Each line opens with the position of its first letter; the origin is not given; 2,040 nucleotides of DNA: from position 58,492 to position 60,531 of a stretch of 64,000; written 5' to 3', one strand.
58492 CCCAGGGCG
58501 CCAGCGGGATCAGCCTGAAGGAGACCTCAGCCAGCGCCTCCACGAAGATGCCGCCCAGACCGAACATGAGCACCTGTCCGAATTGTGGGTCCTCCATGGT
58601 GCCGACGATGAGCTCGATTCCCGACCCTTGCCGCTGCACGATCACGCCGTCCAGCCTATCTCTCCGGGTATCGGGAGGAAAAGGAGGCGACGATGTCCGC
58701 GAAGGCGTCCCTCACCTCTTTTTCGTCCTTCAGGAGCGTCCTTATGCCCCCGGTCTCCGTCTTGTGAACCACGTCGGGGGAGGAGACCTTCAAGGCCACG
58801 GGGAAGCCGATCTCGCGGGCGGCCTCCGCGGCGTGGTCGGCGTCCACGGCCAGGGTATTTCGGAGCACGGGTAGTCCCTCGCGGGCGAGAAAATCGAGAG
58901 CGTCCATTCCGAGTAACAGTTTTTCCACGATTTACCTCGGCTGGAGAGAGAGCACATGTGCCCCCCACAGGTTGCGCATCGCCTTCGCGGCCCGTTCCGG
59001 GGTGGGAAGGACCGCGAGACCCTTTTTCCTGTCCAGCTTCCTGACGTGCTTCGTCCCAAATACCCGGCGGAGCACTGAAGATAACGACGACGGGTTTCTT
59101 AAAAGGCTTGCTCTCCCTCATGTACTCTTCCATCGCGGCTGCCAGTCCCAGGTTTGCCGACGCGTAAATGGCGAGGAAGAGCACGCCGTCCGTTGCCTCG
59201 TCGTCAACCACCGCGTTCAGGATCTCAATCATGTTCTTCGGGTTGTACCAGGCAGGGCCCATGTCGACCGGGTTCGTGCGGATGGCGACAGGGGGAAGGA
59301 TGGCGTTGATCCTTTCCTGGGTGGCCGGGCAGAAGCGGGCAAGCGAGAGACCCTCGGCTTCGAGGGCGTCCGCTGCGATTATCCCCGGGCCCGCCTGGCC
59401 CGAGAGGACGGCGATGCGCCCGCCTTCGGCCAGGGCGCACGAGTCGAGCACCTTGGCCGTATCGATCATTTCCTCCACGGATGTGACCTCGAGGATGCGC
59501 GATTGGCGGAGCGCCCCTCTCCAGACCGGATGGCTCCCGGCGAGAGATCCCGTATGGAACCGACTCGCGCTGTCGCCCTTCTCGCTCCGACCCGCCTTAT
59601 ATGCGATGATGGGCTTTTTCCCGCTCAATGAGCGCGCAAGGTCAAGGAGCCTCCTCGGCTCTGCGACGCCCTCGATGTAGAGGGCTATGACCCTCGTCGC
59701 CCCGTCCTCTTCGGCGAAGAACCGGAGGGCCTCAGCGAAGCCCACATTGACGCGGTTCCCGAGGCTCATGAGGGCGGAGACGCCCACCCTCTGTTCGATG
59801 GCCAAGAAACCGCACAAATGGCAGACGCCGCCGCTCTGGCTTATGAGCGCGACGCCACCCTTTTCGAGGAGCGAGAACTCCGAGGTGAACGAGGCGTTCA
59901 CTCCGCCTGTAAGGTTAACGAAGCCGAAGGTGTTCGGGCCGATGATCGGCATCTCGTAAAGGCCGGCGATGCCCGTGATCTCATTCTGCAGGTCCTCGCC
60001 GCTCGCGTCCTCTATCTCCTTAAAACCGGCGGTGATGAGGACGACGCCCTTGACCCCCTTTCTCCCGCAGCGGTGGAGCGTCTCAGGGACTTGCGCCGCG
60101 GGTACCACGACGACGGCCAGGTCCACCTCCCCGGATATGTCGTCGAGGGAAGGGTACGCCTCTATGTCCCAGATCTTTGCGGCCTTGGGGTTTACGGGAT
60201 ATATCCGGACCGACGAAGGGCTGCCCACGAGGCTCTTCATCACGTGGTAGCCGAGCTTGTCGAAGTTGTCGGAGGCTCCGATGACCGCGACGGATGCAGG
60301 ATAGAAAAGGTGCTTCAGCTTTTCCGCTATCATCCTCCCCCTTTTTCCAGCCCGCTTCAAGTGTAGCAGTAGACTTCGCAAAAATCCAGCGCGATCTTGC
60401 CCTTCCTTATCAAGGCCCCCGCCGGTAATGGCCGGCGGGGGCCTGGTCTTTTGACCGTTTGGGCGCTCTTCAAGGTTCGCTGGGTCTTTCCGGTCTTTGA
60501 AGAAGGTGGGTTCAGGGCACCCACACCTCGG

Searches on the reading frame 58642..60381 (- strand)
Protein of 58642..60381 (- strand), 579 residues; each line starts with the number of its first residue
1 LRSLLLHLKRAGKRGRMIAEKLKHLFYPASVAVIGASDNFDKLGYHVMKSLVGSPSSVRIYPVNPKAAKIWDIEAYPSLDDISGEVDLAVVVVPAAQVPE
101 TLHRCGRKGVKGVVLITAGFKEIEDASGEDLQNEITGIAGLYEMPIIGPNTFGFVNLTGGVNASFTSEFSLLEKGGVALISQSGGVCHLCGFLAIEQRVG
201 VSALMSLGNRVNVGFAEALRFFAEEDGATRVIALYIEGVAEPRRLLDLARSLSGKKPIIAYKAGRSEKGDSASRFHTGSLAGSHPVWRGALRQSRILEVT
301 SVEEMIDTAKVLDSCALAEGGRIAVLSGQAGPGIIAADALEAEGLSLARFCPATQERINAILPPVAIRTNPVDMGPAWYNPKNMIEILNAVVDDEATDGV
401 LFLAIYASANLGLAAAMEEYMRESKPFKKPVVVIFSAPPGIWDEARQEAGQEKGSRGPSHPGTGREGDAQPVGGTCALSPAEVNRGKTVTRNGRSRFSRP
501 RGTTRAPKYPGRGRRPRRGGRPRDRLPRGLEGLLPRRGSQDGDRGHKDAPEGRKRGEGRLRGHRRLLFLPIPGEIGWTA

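Call 60: search_protein_families(library=pfam, proteins=[window:58642-60381:-], max_evalue=0.00001)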
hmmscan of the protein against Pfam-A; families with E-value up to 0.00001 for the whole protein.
window:58642-60381:- (579 aa): 3 families
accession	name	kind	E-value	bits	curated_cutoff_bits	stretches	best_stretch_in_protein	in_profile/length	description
PF13607.11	Succ_CoA_lig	-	1.2e-42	145.4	27.4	1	174-312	1-138/138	Succinyl-CoA ligase like flavodoxin domain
PF13380.12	CoA_binding_2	-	4.3e-21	76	22.8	1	30-154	2-113/116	CoA binding domain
PF02629.25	CoA_binding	-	7.8e-14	52.6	22.3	1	28-119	3-97/97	CoA binding domain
